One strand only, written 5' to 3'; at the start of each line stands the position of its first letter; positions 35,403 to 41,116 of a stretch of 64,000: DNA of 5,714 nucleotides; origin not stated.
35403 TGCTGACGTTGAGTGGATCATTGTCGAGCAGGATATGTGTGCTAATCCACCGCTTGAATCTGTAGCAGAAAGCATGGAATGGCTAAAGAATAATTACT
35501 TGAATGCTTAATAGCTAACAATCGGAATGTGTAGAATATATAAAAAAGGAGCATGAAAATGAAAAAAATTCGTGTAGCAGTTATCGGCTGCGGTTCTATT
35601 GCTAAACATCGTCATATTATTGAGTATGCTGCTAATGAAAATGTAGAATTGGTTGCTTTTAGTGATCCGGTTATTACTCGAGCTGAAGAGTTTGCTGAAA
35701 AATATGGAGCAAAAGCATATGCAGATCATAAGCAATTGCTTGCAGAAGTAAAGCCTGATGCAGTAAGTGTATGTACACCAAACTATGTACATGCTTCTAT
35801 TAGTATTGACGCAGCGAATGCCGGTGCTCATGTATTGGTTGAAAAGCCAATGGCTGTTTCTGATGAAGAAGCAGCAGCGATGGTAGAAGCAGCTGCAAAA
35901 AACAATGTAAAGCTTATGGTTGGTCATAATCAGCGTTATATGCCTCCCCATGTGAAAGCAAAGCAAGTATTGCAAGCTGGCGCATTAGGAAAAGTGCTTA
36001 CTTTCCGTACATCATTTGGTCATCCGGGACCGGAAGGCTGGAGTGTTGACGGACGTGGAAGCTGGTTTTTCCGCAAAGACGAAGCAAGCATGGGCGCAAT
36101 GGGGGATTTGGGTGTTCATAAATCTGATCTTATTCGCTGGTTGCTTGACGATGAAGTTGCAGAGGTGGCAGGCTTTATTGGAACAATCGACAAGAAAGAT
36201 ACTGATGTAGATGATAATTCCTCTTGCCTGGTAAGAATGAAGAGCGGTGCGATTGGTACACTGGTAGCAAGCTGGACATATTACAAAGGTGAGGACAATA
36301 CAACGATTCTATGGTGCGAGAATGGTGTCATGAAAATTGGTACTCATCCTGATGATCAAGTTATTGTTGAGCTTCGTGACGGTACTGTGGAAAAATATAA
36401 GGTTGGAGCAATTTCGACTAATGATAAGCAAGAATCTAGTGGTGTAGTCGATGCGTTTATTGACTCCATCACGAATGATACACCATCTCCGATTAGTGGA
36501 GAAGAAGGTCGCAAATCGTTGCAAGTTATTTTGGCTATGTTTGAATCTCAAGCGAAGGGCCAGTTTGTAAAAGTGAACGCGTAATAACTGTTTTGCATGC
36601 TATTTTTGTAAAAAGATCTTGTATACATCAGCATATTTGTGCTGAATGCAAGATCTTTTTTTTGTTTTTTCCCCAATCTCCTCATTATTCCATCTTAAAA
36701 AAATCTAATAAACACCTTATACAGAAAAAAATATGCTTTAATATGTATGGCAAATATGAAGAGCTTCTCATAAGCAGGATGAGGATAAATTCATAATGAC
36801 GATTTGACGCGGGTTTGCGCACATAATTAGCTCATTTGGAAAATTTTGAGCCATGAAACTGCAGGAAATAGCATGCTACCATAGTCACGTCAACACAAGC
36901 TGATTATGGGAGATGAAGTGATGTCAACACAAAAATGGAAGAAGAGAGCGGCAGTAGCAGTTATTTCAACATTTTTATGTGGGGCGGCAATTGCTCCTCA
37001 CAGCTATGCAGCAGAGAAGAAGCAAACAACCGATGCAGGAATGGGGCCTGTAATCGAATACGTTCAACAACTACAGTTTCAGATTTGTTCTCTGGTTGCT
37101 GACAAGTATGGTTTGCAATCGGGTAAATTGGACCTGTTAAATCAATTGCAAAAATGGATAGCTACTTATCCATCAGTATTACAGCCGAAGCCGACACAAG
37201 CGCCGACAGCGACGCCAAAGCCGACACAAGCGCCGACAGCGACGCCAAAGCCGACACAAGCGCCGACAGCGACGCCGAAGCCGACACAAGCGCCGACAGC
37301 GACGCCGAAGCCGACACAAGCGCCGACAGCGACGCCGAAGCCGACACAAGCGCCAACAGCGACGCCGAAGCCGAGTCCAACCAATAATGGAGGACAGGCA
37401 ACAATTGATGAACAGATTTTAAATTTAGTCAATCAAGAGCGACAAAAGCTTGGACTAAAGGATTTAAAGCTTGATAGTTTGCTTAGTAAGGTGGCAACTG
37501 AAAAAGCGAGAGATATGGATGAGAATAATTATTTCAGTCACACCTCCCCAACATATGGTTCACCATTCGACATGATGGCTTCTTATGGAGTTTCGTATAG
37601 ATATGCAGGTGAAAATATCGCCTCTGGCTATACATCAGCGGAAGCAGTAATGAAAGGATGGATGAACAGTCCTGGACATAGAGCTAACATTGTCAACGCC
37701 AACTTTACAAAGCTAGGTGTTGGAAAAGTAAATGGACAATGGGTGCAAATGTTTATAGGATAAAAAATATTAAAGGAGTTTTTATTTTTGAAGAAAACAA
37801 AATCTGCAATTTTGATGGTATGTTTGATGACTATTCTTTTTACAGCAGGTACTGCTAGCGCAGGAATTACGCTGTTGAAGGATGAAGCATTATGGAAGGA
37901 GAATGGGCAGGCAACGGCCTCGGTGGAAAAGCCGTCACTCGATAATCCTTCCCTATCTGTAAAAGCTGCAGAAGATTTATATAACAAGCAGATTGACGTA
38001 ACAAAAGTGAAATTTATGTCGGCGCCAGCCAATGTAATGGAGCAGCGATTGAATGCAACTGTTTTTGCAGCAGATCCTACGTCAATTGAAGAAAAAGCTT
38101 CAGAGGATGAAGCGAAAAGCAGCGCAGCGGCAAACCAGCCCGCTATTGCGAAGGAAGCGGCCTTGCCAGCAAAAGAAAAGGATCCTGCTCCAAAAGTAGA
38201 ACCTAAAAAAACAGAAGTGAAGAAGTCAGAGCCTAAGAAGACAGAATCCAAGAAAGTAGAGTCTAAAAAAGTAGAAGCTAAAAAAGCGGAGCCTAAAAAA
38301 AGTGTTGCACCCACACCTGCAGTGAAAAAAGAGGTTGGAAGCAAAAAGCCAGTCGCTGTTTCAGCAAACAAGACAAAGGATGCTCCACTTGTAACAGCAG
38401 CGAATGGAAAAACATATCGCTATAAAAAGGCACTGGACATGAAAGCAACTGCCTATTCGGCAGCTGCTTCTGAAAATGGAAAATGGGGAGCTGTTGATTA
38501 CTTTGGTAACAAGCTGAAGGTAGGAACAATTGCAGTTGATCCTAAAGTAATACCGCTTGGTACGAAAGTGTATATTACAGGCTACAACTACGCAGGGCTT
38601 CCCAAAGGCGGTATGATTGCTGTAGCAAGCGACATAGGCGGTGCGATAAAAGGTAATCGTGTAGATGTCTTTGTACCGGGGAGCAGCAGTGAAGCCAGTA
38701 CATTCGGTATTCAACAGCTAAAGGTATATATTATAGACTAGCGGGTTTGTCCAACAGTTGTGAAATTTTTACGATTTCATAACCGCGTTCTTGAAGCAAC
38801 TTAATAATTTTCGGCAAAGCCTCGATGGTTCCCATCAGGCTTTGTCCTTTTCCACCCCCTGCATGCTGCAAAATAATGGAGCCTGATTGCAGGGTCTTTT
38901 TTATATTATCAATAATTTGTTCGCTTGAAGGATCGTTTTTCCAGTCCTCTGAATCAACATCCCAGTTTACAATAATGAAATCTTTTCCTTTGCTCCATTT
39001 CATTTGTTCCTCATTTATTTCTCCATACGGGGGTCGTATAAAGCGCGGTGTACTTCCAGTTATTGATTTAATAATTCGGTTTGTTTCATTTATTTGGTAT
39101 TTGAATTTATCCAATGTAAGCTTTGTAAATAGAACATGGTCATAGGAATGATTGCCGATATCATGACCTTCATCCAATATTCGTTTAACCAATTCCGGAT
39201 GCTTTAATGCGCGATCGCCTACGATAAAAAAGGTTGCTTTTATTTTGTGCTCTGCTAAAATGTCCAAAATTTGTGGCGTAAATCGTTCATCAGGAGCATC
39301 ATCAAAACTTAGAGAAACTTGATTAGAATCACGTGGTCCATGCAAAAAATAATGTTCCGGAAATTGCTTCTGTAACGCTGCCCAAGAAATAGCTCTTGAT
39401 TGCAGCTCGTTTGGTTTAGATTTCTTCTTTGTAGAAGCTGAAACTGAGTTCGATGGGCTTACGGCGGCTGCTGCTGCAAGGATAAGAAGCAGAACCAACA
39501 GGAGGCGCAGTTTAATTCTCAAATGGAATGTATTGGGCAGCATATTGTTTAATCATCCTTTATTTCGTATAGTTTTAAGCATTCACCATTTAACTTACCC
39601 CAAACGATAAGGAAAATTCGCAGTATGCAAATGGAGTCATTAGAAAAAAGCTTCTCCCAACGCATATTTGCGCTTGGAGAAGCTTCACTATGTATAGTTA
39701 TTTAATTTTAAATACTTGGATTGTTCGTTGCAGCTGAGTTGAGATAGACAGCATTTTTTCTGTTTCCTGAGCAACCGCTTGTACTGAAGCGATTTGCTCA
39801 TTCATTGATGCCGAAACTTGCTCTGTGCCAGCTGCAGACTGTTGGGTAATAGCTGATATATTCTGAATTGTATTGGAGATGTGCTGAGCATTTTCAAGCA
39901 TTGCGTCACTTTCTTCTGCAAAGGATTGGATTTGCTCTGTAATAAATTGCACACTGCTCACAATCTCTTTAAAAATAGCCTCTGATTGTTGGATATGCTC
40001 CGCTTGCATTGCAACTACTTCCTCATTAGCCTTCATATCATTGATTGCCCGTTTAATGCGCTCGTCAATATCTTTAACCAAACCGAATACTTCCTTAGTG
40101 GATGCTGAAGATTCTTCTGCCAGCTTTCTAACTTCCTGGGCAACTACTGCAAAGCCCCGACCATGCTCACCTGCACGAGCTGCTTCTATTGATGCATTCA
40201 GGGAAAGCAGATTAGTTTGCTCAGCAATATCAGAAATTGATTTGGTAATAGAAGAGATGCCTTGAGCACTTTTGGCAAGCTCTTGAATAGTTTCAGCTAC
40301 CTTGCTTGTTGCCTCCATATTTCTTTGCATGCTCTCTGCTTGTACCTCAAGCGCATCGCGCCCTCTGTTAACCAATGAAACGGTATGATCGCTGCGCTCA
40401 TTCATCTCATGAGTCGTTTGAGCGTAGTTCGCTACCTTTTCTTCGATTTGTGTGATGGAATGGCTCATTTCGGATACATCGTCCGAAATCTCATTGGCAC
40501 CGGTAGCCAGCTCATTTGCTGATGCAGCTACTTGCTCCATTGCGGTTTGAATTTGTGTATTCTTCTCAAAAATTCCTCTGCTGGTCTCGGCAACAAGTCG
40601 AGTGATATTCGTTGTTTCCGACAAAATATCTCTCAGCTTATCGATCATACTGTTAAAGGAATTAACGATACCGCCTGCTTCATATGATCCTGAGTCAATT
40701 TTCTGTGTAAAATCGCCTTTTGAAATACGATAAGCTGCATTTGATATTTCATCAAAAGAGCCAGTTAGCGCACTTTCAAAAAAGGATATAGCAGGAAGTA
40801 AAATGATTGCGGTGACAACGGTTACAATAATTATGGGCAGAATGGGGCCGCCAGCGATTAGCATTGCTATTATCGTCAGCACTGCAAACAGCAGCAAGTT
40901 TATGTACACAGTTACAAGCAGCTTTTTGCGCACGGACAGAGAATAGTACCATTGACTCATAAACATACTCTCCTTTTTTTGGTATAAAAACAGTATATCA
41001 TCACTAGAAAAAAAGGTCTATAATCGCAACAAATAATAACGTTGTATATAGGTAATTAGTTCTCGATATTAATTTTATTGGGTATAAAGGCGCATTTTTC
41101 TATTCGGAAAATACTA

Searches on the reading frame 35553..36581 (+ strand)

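Call 50: search_protein_families(library=pfam, proteins=[window:35553-36581:+], max_evalue=0.00001)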
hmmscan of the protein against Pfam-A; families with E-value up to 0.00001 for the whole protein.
window:35553-36581:+ (343 aa): 3 families
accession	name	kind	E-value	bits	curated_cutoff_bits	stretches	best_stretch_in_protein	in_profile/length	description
PF22725.1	GFO_IDH_MocA_C3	-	1e-31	110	27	1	134-260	2-123/124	GFO/IDH/MocA C-terminal domain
PF01408.29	GFO_IDH_MocA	-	1.7e-31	109.8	24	1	6-125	1-120/120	Oxidoreductase family, NAD-binding Rossmann fold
PF02894.22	GFO_IDH_MocA_C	-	7.3e-14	52.5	22.9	1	137-341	1-218/218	Oxidoreductase family, C-terminal alpha/beta domain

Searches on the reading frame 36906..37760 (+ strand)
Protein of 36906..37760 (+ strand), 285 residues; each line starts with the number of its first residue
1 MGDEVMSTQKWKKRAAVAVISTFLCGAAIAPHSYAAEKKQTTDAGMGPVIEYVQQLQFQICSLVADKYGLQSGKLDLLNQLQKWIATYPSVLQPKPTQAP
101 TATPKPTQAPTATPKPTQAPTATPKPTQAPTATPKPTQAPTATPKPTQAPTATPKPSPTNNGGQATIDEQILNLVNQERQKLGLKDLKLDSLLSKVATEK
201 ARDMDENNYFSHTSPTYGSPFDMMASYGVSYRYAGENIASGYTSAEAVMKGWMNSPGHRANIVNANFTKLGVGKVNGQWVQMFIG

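Call 51: search_protein_families(library=pfam, proteins=[window:36906-37760:+], max_evalue=0.00001)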
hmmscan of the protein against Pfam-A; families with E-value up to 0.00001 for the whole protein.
window:36906-37760:+ (285 aa): 1 family
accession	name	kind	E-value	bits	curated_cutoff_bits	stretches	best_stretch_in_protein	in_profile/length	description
PF00188.32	CAP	-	3e-23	83.3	21.1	1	172-278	1-106/117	Cysteine-rich secretory protein family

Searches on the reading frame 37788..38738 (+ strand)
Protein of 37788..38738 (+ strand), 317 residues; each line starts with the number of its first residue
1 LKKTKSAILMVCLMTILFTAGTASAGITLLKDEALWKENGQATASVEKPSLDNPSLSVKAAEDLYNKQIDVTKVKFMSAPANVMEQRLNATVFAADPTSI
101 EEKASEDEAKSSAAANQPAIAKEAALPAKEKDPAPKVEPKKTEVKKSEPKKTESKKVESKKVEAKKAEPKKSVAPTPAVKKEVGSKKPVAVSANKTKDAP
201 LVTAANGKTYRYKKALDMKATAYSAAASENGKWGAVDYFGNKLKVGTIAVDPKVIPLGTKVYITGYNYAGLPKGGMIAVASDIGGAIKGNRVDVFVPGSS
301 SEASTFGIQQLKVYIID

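Call 51: search_protein_families(library=pfam, proteins=[window:37788-38738:+], max_evalue=0.00001)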
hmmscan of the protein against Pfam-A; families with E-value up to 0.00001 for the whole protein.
window:37788-38738:+ (317 aa): 1 family
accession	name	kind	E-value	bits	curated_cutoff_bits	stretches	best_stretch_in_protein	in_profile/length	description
PF06725.17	3D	-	2.6e-17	63.2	23.8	1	247-316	2-71/72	3D domain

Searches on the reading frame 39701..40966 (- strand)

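Call 50: search_protein_families(library=pfam, proteins=[window:39701-40966:-], max_evalue=0.00001)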
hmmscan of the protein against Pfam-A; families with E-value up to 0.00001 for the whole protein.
window:39701-40966:- (422 aa): 3 families
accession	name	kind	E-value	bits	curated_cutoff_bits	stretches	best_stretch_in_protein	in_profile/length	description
PF00015.26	MCPsignal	-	1.8e-40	139.1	34.6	1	215-374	13-172/172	Methyl-accepting chemotaxis protein (MCP) signalling domain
PF00672.30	HAMP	-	9.8e-08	32.7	25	1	66-113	5-53/53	HAMP domain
PF10157.14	BORCS6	-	2.9e-06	27.8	35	0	171-250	16-96/101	BLOC-1-related complex sub-unit 6 C-terminal helix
